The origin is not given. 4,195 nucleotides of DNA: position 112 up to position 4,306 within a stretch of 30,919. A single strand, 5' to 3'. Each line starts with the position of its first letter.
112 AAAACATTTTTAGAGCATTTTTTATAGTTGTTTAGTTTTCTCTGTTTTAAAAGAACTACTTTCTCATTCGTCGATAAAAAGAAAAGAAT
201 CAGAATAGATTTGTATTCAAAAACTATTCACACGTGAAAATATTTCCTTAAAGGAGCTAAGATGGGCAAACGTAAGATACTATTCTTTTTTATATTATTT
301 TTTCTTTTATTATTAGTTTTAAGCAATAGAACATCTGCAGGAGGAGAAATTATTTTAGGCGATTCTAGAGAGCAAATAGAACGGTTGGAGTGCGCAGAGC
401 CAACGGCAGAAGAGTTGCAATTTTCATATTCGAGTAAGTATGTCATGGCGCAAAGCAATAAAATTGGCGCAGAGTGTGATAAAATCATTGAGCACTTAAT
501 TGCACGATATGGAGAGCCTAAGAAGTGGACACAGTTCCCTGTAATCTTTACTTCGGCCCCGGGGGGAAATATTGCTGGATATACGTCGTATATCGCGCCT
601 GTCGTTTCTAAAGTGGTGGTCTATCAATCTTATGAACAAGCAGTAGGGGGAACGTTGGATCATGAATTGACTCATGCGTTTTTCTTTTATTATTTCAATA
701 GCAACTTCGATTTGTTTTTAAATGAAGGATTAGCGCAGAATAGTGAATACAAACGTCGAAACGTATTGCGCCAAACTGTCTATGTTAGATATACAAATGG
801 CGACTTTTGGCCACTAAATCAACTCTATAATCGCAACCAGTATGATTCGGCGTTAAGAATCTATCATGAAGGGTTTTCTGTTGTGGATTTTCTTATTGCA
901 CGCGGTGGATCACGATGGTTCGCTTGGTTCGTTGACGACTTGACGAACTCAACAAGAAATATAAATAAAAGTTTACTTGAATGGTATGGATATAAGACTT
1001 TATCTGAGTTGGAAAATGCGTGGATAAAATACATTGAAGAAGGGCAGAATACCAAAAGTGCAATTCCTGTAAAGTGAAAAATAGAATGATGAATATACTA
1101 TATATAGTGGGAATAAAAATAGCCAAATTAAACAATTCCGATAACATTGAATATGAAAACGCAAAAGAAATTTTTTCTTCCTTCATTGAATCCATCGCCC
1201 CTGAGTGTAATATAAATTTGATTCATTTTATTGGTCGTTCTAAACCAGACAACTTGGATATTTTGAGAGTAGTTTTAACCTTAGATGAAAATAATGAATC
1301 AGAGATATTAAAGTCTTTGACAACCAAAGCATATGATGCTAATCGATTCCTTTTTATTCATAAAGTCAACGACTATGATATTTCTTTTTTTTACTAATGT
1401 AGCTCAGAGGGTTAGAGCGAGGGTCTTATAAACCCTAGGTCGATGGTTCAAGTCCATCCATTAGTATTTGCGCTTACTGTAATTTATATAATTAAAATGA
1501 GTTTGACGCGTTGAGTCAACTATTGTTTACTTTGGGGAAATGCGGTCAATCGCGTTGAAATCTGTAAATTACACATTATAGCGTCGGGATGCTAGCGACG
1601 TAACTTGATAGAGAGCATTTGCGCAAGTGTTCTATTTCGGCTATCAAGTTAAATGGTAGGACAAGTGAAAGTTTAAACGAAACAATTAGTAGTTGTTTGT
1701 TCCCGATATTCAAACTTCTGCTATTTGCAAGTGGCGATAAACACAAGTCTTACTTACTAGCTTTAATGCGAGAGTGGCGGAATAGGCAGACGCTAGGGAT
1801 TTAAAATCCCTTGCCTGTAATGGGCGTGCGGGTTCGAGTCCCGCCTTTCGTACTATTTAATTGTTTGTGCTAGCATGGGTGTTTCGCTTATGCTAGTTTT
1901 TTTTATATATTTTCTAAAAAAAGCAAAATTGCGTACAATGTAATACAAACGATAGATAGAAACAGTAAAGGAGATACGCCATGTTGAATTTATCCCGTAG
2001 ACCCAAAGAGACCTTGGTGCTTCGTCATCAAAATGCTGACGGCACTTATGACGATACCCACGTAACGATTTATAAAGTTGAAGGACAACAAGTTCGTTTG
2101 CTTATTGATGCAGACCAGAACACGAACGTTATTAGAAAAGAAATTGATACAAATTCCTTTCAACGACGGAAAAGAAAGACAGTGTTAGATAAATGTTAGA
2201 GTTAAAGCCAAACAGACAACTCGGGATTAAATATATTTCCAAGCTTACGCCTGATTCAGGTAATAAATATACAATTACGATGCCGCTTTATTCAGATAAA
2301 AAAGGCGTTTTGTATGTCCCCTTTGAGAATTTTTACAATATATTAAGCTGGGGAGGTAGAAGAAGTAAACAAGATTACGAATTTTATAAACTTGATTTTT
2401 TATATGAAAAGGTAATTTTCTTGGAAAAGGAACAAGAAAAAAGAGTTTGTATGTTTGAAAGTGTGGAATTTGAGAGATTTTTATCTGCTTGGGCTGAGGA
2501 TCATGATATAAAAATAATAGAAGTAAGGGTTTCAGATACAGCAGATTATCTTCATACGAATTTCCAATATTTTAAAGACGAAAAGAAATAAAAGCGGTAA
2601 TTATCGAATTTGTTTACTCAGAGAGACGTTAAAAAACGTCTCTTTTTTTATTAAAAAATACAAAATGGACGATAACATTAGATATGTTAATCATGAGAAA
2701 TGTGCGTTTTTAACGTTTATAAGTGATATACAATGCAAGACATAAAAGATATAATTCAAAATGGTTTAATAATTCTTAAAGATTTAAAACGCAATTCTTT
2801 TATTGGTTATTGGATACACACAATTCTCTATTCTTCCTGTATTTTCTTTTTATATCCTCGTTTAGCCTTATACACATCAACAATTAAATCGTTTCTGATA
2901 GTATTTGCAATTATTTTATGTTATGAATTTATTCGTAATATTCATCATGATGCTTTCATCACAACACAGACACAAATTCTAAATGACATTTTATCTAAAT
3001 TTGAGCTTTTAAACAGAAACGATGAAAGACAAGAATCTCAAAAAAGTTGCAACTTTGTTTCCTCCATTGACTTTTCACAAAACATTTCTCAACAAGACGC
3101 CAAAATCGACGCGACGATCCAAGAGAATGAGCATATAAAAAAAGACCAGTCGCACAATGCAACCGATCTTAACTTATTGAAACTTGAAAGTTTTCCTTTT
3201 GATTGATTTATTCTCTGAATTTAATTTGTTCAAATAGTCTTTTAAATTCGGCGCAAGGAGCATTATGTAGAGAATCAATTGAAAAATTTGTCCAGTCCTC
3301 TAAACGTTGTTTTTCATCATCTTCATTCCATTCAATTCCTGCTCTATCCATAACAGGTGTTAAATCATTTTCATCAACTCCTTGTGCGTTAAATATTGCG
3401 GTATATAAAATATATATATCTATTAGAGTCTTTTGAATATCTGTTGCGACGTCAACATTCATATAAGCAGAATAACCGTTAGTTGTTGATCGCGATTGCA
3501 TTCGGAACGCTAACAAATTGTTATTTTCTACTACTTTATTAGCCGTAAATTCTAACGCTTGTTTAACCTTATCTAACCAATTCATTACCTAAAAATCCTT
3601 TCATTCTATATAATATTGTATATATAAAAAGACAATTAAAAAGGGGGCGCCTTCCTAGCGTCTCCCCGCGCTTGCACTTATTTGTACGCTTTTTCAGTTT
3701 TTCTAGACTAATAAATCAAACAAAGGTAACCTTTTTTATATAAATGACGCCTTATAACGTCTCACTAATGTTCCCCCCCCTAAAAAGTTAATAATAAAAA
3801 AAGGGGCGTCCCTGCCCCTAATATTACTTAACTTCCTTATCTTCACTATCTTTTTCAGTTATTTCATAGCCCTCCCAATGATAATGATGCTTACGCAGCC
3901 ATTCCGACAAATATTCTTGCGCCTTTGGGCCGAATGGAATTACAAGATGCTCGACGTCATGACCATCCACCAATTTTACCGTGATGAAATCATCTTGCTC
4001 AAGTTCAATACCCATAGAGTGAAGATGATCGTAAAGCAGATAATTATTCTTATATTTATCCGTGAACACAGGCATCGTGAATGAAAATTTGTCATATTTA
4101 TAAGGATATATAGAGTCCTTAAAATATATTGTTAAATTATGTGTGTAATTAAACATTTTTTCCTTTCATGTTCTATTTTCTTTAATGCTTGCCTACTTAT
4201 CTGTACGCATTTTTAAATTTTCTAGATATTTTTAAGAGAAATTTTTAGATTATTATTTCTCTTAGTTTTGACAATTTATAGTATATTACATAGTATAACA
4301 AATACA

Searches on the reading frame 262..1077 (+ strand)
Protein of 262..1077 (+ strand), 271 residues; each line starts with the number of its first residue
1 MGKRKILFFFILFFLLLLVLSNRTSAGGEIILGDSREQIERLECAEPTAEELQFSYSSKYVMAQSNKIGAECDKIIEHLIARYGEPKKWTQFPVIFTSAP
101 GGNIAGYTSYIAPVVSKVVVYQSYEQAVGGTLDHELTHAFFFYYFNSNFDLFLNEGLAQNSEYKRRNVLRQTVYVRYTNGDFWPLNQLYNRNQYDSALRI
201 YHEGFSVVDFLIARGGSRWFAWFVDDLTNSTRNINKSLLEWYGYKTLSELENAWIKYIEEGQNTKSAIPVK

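Call 7: search_protein_families(library=pfam, proteins=[window:262-1077:+], max_evalue=0.1)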
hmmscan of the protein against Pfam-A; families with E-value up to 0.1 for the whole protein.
window:262-1077:+ (271 aa): 1 family
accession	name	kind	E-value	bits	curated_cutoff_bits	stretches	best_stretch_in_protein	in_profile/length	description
PF01433.26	Peptidase_M1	-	0.036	14.1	27.7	1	123-196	62-133/218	Peptidase family M1 domain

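Call 8: search_protein_families(library=phrogs, proteins=[window:262-1077:+], max_evalue=0.1)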
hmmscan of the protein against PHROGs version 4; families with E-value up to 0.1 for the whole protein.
window:262-1077:+ (271 aa): 0 families

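Call 22: find_encoding_contigs(protein=window:262-1077:+, flank=10000, max_places=8)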
Protein window:262-1077:+ (271 aa): 6 contigs read that carry it; 5 places shown.
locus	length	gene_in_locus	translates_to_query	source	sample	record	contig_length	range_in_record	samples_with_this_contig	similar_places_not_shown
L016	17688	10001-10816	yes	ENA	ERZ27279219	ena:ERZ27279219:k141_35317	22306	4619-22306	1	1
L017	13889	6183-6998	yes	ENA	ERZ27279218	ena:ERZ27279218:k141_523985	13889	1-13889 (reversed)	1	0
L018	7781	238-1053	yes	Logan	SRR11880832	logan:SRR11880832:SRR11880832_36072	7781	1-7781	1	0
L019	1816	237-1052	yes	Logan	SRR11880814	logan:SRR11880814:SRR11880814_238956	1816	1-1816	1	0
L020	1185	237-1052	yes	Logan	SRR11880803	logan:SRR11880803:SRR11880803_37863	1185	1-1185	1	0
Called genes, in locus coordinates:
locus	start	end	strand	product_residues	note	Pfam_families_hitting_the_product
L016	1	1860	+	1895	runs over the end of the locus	-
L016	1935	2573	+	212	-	-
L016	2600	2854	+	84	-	-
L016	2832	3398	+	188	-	-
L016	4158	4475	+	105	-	-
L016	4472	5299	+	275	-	-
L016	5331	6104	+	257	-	-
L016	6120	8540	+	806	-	-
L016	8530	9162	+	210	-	-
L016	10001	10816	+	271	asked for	-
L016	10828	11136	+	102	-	-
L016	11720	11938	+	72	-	PF02599:CsrA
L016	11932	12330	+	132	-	-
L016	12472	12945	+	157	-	-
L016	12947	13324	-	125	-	-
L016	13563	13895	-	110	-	-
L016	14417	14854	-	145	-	-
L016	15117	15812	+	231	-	PF04542:Sigma70_r2 (weak)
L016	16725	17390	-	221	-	-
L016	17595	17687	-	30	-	?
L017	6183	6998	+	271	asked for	-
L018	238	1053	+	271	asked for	-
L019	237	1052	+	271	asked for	-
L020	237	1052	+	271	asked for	-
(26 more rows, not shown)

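Call 25: search_protein_families(library=pfam, proteins=[L016:1-1860:+, L016:1935-2573:+, L016:2832-3398:+, L016:4158-4475:+, L016:4472-5299:+, L016:5331-6104:+, L016:6120-8540:+, L016:8530-9162:+], max_evalue=0.05)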
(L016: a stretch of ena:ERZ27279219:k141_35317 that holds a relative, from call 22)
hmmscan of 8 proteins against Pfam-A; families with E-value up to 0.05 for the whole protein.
L016:1-1860:+ (619 aa): 0 families

L016:1935-2573:+ (212 aa): 0 families

L016:2832-3398:+ (188 aa): 0 families

L016:4158-4475:+ (105 aa): 0 families

L016:4472-5299:+ (275 aa): 1 family
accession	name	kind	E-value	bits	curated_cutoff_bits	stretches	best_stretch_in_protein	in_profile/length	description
PF12733.13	Cadherin-like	-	0.039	14.8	24.2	0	102-143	9-50/89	Cadherin-like beta sandwich domain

L016:5331-6104:+ (257 aa): 0 families

L016:6120-8540:+ (806 aa): 0 families

L016:8530-9162:+ (210 aa): 2 families
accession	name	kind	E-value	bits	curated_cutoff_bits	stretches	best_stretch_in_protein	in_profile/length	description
PF00085.26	Thioredoxin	-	0.00011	22.6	23.5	1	73-122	30-81/103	Thioredoxin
PF13728.12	TraF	-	0.003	17.9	23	1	45-123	116-202/224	F plasmid transfer operon protein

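Call 26: search_protein_families(library=phrogs, proteins=[L016:1-1860:+, L016:1935-2573:+, L016:2832-3398:+, L016:4158-4475:+, L016:4472-5299:+, L016:5331-6104:+, L016:6120-8540:+, L016:8530-9162:+], max_evalue=0.05)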
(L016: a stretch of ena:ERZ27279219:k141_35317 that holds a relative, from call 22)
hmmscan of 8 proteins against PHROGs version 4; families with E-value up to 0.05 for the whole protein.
L016:1-1860:+ (619 aa): 0 families

L016:1935-2573:+ (212 aa): 0 families

L016:2832-3398:+ (188 aa): 0 families

L016:4158-4475:+ (105 aa): 0 families

L016:4472-5299:+ (275 aa): 0 families

L016:5331-6104:+ (257 aa): 0 families

L016:6120-8540:+ (806 aa): 0 families

L016:8530-9162:+ (210 aa): 1 family
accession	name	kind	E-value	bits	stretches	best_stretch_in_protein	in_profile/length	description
phrog_22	-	DNA, RNA and nucleotide metabolism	0.0077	17.3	1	73-146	81-146/162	thioredoxin domain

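Call 103: search_solved_structures(query=window:262-1074:+, max_evalue=10)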
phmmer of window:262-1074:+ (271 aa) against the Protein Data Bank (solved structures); distinct sequences matched with E-value up to 10: 0.

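Call 113: find_related_loci(query=A10, collection=viral_contigs, flank=10000)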
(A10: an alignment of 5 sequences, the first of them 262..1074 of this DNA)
Query A10 (271 aa) in viral_contigs; peptide patterns used: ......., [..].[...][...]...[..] (x = any residue, [..] = any of these).
44 stretches matched a pattern; 6 encode a relative of the query (tblastn E <= 1e-3); 6 distinct loci.
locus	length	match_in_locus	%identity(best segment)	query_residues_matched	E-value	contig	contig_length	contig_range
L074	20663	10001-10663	65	54-271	8e-95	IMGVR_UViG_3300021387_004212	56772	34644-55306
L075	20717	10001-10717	56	37-270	1e-86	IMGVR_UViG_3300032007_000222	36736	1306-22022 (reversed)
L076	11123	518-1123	65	63-265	1e-85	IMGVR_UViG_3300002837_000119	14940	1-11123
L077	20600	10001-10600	61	63-263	2e-80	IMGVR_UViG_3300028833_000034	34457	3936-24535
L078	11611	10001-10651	58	54-271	2e-79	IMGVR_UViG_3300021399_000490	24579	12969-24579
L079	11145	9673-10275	60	62-263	2e-78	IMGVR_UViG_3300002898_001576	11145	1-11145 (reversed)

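Call 115: search_dna_similar(query=L077:17367-19901:+, collection=phages, mode=protein, max_evalue=0.001, max_rows=8)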
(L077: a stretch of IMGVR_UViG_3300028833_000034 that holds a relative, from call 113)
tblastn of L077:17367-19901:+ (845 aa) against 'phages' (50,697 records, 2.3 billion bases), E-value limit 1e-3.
Records with a match: 122; places in all: 122; records where one place covers at least 80% of the query: 0.
Best place of each record, by identity: <60% 122.
By first word of the organism name: Vibrio 82; Ralstonia 6; Butyrivibrio 4; Bacteriophage 4; Propionibacterium 4; Paracoccus 2; Klebsiella 2; Idiomarinaceae 2; Escherichia 2; Clostridium 2; and 11 more.
By host as written in the record: - 85; Ralstonia solanacearum 4; Propionibacterium freudenreichii 4; Butyrivibrio fibrisolvens DSM 3071 3; Paracoccus sp. HS3 2; Klebsiella pneumoniae 2; Idiomarinaceae bacterium N2-2 2; Escherichia coli 2; and 16 more.
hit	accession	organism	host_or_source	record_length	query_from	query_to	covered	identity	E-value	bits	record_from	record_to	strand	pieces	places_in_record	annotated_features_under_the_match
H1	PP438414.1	Microcystis phage Mae-JY22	Microcystis aeruginosa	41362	97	344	29%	28.7%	6e-10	69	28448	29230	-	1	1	tail tape measure-like protein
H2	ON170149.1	Ralstonia phage YO088_5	Ralstonia solanacearum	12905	103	351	29%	27.6%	2e-6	58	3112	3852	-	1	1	record has no annotation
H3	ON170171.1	Ralstonia phage YO098_5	Ralstonia solanacearum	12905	103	351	29%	27.6%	2e-6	58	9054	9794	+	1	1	record has no annotation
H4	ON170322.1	Ralstonia phage YO189_4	Ralstonia solanacearum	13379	103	351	29%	27.6%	2e-6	58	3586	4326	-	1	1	record has no annotation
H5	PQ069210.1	Butyrivibrio phage Closwp03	Butyrivibrio sp.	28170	100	291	23%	34.5%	8e-16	89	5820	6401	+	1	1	tape measure protein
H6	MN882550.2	Butyrivibrio phage Arawn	Butyrivibrio fibrisolvens DSM 3071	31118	100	291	23%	34.5%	8e-16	89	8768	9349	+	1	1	tape measure protein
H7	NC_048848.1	Butyrivibrio phage Arawn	Butyrivibrio fibrisolvens DSM 3071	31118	100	291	23%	34.5%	8e-16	89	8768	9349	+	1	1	tape measure protein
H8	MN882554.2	Butyrivibrio phage Idris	Butyrivibrio fibrisolvens DSM 3071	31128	100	291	23%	34.5%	8e-16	89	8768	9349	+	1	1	tape measure protein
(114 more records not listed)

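Call 116: search_dna_similar(query=L077:4457-5554:+, collection=phages, mode=protein, max_evalue=0.001, max_rows=8)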
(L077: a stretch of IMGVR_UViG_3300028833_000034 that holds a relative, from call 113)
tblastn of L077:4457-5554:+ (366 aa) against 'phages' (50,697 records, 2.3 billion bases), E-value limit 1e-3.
Records with a match: 336; places in all: 336; records where one place covers at least 80% of the query: 0.
Best place of each record, by identity: <60% 336.
By first word of the organism name: Salinibacter 184; Flavobacterium 78; Gordonia 20; Burkholderia 12; Pseudomonas 10; Propionibacterium 9; Bacteriophage 4; Escherichia 4; Komagataeibacter 2; Rhodococcus 2; and 10 more.
By host as written in the record: Salinibacter ruber M8 184; Flavobacterium columnare 62; - 18; Gordonia terrae 3612 12; Propionibacterium freudenreichii TL110 9; Burkholderia sp. 5; Gordonia terrae CAG3 4; Pseudomonas aeruginosa 3; and 30 more.
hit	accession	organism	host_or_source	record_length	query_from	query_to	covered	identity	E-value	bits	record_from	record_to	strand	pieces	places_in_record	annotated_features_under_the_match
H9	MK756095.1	Flavobacterium phage FCOV-S2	water sample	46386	23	274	69%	30.7%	9e-26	114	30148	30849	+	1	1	hypothetical protein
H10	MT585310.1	Flavobacterium phage FCOV-F56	Flavobacterium columnare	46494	23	274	69%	30.7%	9e-26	114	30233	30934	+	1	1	hypothetical protein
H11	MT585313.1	Flavobacterium phage V186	Flavobacterium columnare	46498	23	274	69%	30.7%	9e-26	114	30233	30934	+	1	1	hypothetical protein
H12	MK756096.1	Flavobacterium phage V186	water sample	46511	23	274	69%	30.7%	9e-26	114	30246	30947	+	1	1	hypothetical protein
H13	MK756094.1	Flavobacterium phage FCOV-S1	water sample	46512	23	274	69%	30.7%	9e-26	114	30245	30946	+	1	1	hypothetical protein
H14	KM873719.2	Flavobacterium phage FCL-2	Flavobacterium columnare B185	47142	23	274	69%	30.7%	9e-26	114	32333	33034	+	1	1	hypothetical protein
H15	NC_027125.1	Flavobacterium phage FCL-2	Flavobacterium columnare B185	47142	23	274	69%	30.7%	9e-26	114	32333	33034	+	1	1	RecT-like ssDNA annealing protein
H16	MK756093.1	Flavobacterium phage FCOV-F54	water sample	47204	23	274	69%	30.7%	9e-26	114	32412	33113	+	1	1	hypothetical protein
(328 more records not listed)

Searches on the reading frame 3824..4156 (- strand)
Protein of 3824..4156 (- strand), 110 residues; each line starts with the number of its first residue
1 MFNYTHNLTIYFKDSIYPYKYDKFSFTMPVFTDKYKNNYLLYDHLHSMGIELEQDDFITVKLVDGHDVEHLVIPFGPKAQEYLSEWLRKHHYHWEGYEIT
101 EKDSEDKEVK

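Call 7: search_protein_families(library=pfam, proteins=[window:3824-4156:-], max_evalue=0.1)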
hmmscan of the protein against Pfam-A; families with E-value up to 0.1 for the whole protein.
window:3824-4156:- (110 aa): 1 family
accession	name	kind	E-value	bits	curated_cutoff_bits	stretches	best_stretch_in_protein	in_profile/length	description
PF20318.3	DUF6613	-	0.071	13.5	24.3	1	31-67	47-83/200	Family of unknown function (DUF6613)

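Call 8: search_protein_families(library=phrogs, proteins=[window:3824-4156:-], max_evalue=0.1)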
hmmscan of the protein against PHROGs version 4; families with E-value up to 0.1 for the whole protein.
window:3824-4156:- (110 aa): 0 families
